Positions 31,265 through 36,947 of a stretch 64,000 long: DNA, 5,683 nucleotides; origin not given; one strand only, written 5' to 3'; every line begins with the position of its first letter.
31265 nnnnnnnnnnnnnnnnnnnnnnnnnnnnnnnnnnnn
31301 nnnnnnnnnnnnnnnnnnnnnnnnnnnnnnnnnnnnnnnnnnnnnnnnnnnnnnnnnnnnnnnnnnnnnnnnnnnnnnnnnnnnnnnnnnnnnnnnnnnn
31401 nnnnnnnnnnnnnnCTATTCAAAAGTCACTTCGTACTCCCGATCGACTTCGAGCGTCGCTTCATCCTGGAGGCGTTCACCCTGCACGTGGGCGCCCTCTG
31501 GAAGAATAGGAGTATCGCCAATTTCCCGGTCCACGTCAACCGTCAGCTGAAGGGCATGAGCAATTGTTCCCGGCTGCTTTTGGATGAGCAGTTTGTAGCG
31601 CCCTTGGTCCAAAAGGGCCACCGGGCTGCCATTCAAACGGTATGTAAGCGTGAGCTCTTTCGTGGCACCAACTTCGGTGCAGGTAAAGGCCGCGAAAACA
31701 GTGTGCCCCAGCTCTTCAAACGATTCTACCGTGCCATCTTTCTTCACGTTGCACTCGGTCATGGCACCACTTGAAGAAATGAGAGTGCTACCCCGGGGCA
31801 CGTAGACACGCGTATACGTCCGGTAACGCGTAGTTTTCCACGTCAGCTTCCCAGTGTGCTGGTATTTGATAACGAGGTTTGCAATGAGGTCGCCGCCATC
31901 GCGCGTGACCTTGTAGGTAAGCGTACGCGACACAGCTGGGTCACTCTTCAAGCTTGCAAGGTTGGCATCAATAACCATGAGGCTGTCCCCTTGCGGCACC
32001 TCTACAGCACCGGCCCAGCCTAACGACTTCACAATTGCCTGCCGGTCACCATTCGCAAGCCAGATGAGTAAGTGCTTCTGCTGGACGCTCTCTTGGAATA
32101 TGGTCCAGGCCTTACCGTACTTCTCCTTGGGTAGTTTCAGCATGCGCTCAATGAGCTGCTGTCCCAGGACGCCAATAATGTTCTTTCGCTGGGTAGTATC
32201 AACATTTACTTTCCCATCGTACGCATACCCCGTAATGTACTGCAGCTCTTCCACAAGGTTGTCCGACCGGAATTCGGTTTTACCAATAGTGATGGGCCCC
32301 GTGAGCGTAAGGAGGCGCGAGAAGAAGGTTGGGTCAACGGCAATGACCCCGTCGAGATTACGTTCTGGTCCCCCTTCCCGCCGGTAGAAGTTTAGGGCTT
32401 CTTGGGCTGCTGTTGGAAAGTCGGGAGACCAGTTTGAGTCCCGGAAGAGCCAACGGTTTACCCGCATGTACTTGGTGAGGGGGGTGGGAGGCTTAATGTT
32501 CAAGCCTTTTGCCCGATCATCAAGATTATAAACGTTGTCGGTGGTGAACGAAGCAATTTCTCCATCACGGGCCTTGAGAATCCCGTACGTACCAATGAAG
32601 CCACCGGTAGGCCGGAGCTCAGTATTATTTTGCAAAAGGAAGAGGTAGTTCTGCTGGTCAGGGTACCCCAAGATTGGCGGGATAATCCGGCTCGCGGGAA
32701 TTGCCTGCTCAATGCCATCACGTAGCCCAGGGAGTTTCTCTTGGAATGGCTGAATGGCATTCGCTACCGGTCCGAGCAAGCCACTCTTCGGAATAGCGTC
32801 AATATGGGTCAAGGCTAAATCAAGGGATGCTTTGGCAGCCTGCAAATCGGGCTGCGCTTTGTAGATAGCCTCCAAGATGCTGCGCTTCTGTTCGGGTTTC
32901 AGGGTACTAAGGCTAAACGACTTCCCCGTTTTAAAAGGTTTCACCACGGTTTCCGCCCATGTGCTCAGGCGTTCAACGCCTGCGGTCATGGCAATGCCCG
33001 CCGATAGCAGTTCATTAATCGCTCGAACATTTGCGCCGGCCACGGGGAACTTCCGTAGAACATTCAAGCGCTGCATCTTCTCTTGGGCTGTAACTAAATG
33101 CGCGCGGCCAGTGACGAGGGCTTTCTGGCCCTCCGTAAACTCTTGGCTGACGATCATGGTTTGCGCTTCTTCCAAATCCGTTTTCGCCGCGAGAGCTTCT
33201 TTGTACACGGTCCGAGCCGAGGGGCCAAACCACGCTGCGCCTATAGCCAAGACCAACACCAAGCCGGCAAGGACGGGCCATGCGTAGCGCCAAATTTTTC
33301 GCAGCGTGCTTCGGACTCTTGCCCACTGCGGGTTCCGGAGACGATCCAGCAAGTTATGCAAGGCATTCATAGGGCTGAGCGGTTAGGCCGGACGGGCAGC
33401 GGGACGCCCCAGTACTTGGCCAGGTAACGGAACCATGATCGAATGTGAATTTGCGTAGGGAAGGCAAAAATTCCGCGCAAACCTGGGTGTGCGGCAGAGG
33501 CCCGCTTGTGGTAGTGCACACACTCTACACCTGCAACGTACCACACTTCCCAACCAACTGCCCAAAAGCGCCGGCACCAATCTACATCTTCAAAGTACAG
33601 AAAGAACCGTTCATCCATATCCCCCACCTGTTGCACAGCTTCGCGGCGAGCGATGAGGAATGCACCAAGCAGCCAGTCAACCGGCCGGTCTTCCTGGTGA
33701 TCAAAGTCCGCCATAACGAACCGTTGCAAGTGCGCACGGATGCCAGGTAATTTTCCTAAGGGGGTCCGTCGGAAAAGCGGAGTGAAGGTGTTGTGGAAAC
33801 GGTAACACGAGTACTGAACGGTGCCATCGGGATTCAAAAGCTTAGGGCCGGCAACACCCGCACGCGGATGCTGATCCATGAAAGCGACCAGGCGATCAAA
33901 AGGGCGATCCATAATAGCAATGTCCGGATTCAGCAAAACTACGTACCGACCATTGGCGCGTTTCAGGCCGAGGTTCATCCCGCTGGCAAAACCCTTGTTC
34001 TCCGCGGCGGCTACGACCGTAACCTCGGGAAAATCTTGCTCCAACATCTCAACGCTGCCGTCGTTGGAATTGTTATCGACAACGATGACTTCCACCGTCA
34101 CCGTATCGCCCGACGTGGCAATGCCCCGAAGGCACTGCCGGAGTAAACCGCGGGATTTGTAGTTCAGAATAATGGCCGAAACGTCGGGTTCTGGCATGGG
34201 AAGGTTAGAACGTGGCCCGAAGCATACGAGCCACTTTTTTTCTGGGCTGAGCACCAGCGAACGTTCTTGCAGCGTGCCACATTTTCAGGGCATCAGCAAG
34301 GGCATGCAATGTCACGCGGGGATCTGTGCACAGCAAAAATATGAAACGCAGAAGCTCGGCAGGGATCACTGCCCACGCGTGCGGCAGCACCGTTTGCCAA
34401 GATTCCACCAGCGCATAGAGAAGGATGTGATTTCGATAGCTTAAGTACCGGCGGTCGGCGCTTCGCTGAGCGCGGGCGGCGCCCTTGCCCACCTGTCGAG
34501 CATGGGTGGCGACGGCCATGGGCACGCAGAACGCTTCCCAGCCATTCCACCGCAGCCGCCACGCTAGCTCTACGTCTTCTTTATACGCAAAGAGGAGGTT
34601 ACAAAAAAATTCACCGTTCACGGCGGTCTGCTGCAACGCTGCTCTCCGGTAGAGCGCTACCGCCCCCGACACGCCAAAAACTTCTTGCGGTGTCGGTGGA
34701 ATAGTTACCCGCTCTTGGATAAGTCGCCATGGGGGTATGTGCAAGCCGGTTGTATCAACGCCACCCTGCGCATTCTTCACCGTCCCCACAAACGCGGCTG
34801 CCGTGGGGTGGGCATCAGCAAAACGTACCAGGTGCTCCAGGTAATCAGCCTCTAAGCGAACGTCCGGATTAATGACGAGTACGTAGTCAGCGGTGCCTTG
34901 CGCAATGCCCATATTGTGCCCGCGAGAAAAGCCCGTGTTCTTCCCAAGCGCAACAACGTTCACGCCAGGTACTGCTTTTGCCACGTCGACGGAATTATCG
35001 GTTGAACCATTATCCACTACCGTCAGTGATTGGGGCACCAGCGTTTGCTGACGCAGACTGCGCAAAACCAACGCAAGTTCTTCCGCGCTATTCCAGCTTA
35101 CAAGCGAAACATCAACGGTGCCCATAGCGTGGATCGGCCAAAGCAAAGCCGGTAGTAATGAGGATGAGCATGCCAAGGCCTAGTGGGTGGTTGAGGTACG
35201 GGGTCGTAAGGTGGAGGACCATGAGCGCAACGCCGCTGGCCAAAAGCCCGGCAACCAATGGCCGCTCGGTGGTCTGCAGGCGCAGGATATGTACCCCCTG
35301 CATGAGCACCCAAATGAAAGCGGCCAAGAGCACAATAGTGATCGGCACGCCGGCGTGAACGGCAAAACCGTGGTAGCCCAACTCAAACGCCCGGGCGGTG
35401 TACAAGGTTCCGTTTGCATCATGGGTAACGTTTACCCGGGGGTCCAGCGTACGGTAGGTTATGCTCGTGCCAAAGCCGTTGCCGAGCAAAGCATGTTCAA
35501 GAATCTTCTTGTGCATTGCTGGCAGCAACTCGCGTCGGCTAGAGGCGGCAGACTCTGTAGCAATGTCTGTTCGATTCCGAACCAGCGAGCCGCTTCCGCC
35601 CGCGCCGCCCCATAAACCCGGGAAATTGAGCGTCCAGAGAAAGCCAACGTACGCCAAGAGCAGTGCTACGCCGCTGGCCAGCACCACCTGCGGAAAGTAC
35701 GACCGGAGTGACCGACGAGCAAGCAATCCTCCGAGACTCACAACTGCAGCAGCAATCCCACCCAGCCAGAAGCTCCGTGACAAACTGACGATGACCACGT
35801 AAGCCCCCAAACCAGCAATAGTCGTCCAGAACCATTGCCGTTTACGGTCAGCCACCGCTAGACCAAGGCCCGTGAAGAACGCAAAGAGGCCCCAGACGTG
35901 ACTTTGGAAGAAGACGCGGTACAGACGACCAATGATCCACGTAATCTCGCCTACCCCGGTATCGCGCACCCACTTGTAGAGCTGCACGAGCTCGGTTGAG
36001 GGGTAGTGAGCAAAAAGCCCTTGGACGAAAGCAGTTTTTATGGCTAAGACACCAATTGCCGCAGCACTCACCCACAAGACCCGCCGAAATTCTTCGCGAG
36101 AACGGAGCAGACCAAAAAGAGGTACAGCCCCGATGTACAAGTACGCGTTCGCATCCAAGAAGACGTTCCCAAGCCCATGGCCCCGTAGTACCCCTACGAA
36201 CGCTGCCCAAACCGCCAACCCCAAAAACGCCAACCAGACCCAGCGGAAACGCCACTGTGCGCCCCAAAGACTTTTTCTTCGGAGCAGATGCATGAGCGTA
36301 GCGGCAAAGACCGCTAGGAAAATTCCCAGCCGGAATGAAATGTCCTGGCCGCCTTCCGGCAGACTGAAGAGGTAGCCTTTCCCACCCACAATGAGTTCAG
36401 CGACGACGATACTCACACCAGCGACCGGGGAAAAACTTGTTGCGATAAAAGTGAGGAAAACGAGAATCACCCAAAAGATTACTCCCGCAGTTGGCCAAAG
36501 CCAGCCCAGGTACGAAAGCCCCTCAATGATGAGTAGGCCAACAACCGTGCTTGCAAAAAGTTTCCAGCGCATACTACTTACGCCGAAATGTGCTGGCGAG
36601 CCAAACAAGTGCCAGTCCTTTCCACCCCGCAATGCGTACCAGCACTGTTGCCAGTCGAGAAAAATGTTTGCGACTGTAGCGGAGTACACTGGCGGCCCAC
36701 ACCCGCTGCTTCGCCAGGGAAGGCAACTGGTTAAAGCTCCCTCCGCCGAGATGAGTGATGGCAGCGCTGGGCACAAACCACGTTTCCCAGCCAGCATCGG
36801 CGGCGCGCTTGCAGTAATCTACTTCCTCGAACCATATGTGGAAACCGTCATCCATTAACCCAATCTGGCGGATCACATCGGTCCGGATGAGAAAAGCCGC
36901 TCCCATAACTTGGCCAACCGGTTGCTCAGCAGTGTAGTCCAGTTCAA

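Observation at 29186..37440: Second MreB paralogue embedded in an envelope-glycan locus (GT4, MreB2, DUF4012, GT2, GT2, O-antigen-ligase-like, GT2)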

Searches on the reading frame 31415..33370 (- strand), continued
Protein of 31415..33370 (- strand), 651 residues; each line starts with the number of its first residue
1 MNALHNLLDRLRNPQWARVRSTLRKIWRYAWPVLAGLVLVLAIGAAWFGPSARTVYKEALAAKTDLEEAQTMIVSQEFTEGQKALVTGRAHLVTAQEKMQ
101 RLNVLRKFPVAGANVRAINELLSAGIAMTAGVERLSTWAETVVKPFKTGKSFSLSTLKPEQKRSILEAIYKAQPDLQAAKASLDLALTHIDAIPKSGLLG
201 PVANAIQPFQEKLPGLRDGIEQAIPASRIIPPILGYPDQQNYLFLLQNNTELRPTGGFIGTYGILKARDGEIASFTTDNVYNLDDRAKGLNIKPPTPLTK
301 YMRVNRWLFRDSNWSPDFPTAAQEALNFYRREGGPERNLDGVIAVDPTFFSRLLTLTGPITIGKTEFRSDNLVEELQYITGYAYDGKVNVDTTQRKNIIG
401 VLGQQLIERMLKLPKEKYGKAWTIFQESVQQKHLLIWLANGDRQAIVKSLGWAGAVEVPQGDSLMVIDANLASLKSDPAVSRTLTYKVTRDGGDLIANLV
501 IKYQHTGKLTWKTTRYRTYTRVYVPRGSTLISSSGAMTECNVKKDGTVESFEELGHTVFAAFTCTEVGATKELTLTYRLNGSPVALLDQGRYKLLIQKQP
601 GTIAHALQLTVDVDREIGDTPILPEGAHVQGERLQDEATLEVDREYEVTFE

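Call 67: search_solved_structures(query=A1, max_evalue=10)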
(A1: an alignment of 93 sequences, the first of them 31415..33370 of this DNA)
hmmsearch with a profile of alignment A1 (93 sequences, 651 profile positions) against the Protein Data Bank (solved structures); distinct sequences matched with E-value up to 10: 5.
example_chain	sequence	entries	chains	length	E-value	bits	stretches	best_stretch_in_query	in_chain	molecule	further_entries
8k84_A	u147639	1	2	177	0.023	16.1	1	79-150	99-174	De novo design protein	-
5j10_A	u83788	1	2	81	0.062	14.7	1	161-226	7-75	peptide design 2L4HC2_24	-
6uxd_A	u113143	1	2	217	0.8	11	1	408-442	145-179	CT021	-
6v7b_a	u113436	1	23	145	2.1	9.6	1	181-236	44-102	Structural protein VP2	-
6xns_A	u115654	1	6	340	2.4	9.5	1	55-223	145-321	C3_crown-05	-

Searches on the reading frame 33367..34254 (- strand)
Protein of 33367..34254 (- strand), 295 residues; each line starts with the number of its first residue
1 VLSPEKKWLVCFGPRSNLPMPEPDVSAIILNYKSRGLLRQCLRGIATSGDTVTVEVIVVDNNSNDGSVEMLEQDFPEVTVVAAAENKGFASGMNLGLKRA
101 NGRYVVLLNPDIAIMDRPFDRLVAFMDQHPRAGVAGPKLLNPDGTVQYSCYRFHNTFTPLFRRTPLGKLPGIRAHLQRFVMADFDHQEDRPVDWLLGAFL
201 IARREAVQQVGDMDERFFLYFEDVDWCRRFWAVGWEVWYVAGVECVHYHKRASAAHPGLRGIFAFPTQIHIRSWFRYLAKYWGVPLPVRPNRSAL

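Call 3: search_protein_families(library=pfam, proteins=[window:33367-34254:-], max_evalue=0.01)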
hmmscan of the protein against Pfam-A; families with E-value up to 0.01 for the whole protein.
window:33367-34254:- (295 aa): 4 families
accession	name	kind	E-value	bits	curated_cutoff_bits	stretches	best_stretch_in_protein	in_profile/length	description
PF13641.12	Glyco_tranf_2_3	-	2e-21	77.5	27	1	23-254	1-218/230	Glycosyltransferase like family 2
PF00535.33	Glycos_transf_2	-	2.4e-21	76.8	23.3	1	26-154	1-131/168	Glycosyl transferase family 2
PF13712.12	Glyco_tranf_2_5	-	2.3e-06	27.9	27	1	77-250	29-192/210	Glycosyltransferase like family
PF13632.12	Glyco_trans_2_3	-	0.00023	21.5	27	1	191-247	69-122/198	Glycosyl transferase family group 2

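Call 20: search_protein_families(library=ncbifam, proteins=[window:33367-34254:-], max_evalue=0.001)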
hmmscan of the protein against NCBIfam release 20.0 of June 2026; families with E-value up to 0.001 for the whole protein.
window:33367-34254:- (295 aa): 16 families
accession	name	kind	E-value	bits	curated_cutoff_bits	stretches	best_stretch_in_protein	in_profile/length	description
TIGR01556.1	rhamnosyltran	subfamily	6.6e-17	61.6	200.55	1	46-247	14-200/281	rhamnosyltransferase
TIGR03965.1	mycofact_glyco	equivalog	6.6e-16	58.2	280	2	22-143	73-195/467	mycofactocin biosynthesis glycosyltransferase MftF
NF007482.0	PRK10073.1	equivalog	1.1e-10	41.1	423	1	23-125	6-109/334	glycosyltransferase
NF038302.1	EPS_HpsE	equivalog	4.3e-10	39.1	300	1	26-138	4-123/307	hormogonium polysaccharide biosynthesis glycosyltransferase HpsE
NF041875.1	EPS_EpsD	equivalog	4.5e-10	39.4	370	1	25-143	1-121/325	exopolysaccharide biosynthesis glycosyltransferase EpsD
TIGR03937.1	PgaC_IcaA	equivalog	1.2e-09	37.7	422.3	1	23-134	45-158/407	poly-beta-1,6-N-acetyl-D-glucosamine synthase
NF047683.1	TeichurnBiosyTuaG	equivalog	1.5e-09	37.9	400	1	22-144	5-130/252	teichuronic acid biosynthesis protein TuaG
TIGR04283.1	glyco_like_mftF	equivalog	3.7e-09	36.5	182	1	26-134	2-106/221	TIGR04283 family arsenosugar biosynthesis glycosyltransferase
TIGR03111.1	glyc2_xrt_Gpos1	hypoth_equivalog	2.6e-08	33.1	363.95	1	22-130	48-160/439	TIGR03111 family XrtG-associated glycosyltransferase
TIGR04009.1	wcaE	equivalog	1.2e-07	31.3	369.2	1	39-111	20-92/248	colanic acid biosynthesis glycosyltransferase WcaE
NF050113.1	gal_furan_GlfT1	equivalog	1.6e-07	30.9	330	1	25-100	1-75/290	galactofuranosyltransferase GlfT1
NF050050.1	ProtGlycPglI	equivalog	7.1e-07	28.9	500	1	23-128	2-110/306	GalNAc(5)-diNAcBac-PP-undecaprenol beta-1,3-glucosyltransferase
NF053739.1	GlytfEpsEBac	equivalog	2.7e-06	26.6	450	1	23-143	1-124/265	glycosyltransferase EpsE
NF038299.1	EPS_HpsN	equivalog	6.9e-05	22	425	0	24-133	2-113/317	hormogonium polysaccharide biosynthesis glycosyltransferase HpsN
TIGR04195.1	S_glycosyl_SunS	equivalog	0.00019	20.4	350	1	21-89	55-119/421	SunS family peptide S-glycosyltransferase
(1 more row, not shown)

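Call 68: search_solved_structures(query=window:33367-34254:-, max_evalue=0.00001)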
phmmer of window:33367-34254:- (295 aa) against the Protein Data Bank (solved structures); distinct sequences matched with E-value up to 0.00001: 4.
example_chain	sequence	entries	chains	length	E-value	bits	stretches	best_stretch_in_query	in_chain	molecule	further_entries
6p61_A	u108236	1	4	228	2.5e-07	33.3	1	22-130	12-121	Glycosyltransferase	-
9omh_A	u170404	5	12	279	2.8e-07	33.2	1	21-112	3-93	Glycosyltransferase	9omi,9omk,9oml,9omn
9omm_A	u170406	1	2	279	2.9e-07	33.1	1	21-112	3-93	Glycosyltransferase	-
9omj_A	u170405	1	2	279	1.3e-06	31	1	21-112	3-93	Glycosyltransferase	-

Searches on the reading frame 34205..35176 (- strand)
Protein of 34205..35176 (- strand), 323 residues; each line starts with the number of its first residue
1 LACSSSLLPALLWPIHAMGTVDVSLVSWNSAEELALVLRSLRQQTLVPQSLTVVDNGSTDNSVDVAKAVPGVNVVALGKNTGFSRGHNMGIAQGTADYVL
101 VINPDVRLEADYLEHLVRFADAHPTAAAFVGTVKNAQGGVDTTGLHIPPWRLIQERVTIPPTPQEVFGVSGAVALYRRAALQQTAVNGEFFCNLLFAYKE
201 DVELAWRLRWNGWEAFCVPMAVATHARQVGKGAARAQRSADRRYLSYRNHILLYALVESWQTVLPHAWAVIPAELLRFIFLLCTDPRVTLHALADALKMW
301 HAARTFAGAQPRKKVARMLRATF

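Call 3: search_protein_families(library=pfam, proteins=[window:34205-35176:-], max_evalue=0.01)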
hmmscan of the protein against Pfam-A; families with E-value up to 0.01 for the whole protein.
window:34205-35176:- (323 aa): 4 families
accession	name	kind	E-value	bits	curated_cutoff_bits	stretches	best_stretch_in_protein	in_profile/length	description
PF00535.33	Glycos_transf_2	-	5.8e-23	82.1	23.3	1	26-182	5-165/168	Glycosyl transferase family 2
PF13641.12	Glyco_tranf_2_3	-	1.7e-09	38.5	27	1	25-228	7-214/230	Glycosyltransferase like family 2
PF13632.12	Glyco_trans_2_3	-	6.7e-06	26.5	27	1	98-275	1-172/198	Glycosyl transferase family group 2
PF10111.15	Glyco_tranf_2_2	-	0.0068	16.4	27.3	0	40-120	18-106/276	Glycosyltransferase like family 2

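Call 20: search_protein_families(library=ncbifam, proteins=[window:34205-35176:-], max_evalue=0.001)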
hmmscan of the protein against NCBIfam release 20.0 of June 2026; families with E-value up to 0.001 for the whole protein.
window:34205-35176:- (323 aa): 13 families
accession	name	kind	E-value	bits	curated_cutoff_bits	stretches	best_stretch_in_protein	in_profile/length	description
TIGR03937.1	PgaC_IcaA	equivalog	2.6e-13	49.7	422.3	1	19-132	45-162/407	poly-beta-1,6-N-acetyl-D-glucosamine synthase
NF041875.1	EPS_EpsD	equivalog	8.4e-13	48.4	370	1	22-230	2-211/325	exopolysaccharide biosynthesis glycosyltransferase EpsD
TIGR04283.1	glyco_like_mftF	equivalog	1.1e-11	44.8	182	1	28-132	8-110/221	TIGR04283 family arsenosugar biosynthesis glycosyltransferase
TIGR03965.1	mycofact_glyco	equivalog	1.4e-10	40.6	280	1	25-228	80-283/467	mycofactocin biosynthesis glycosyltransferase MftF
NF007482.0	PRK10073.1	equivalog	1.6e-10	40.5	423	1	25-122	12-112/334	glycosyltransferase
TIGR03111.1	glyc2_xrt_Gpos1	hypoth_equivalog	6.1e-09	35.2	363.95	1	25-154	55-188/439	TIGR03111 family XrtG-associated glycosyltransferase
NF038302.1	EPS_HpsE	equivalog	1.4e-07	30.8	300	1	23-220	5-217/307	hormogonium polysaccharide biosynthesis glycosyltransferase HpsE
TIGR01556.1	rhamnosyltran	subfamily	2.6e-07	30.1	200.55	1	49-282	22-261/281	rhamnosyltransferase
NF047683.1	TeichurnBiosyTuaG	equivalog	3e-07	30.3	400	1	21-133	8-124/252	teichuronic acid biosynthesis protein TuaG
TIGR04242.1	nodulat_NodC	equivalog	1.3e-06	27.7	550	1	16-224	45-263/395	chitooligosaccharide synthase NodC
NF038299.1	EPS_HpsN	equivalog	0.00014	21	425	0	86-253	72-249/317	hormogonium polysaccharide biosynthesis glycosyltransferase HpsN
NF050819.1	PolSacchBiosHfsG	equivalog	0.00032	20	500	1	32-133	23-130/302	polysaccharide biosynthesis protein HfsG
NF050113.1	gal_furan_GlfT1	equivalog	0.00049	19.5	330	0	25-125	5-110/290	galactofuranosyltransferase GlfT1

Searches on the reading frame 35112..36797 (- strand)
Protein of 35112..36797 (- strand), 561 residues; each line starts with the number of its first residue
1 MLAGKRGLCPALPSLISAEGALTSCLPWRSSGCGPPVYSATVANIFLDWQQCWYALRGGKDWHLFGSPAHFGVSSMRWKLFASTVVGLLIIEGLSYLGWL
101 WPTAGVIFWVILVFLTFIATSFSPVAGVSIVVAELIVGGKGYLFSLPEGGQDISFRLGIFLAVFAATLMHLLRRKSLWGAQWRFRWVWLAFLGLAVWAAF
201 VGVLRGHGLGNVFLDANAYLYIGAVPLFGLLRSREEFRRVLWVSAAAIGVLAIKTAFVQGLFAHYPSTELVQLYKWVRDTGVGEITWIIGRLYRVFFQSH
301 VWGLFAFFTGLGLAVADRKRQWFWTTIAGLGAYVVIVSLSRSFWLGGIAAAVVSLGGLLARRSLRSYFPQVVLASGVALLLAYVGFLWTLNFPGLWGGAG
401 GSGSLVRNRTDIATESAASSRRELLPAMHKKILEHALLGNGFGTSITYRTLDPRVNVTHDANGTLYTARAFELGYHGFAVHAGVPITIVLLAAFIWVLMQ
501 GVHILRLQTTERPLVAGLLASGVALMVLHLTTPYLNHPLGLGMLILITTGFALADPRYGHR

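Call 3: search_protein_families(library=pfam, proteins=[window:35112-36797:-], max_evalue=0.01)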
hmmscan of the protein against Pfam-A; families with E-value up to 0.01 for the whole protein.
window:35112-36797:- (561 aa): 1 family
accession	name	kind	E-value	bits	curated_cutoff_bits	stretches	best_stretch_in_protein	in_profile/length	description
PF04932.20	Wzy_C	-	0.0031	17.7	31.7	1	329-449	4-114/149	O-Antigen ligase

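Call 20: search_protein_families(library=ncbifam, proteins=[window:35112-36797:-], max_evalue=0.001)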
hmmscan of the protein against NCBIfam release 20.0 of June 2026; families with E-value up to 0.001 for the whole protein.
window:35112-36797:- (561 aa): 0 families

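Call 76: search_protein_families(library=pfam, alignment_id=A2, max_evalue=0.01)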
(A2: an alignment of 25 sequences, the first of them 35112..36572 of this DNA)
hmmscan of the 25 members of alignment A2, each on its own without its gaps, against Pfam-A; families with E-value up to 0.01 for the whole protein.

A. member 1, window:35112-36572:- (486 aa): 1 family
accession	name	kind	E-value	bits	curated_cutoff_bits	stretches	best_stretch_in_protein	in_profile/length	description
PF04932.20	Wzy_C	-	0.0026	18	31.7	1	254-374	4-114/149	O-Antigen ligase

B. families by the number of members that match (of 25 scanned): 4 families
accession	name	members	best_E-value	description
PF04932.20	Wzy_C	23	5.7e-14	O-Antigen ligase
PF20237.3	DUF6594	1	0.0021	Family of unknown function (DUF6594)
PF15681.10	LAX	1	0.0034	Lymphocyte activation family X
PF14150.11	YesK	1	0.0082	YesK-like protein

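Call 77: search_solved_structures(query=A2, max_evalue=1)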
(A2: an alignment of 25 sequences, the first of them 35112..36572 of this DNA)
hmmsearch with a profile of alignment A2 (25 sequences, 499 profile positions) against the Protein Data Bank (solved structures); distinct sequences matched with E-value up to 1: 0.
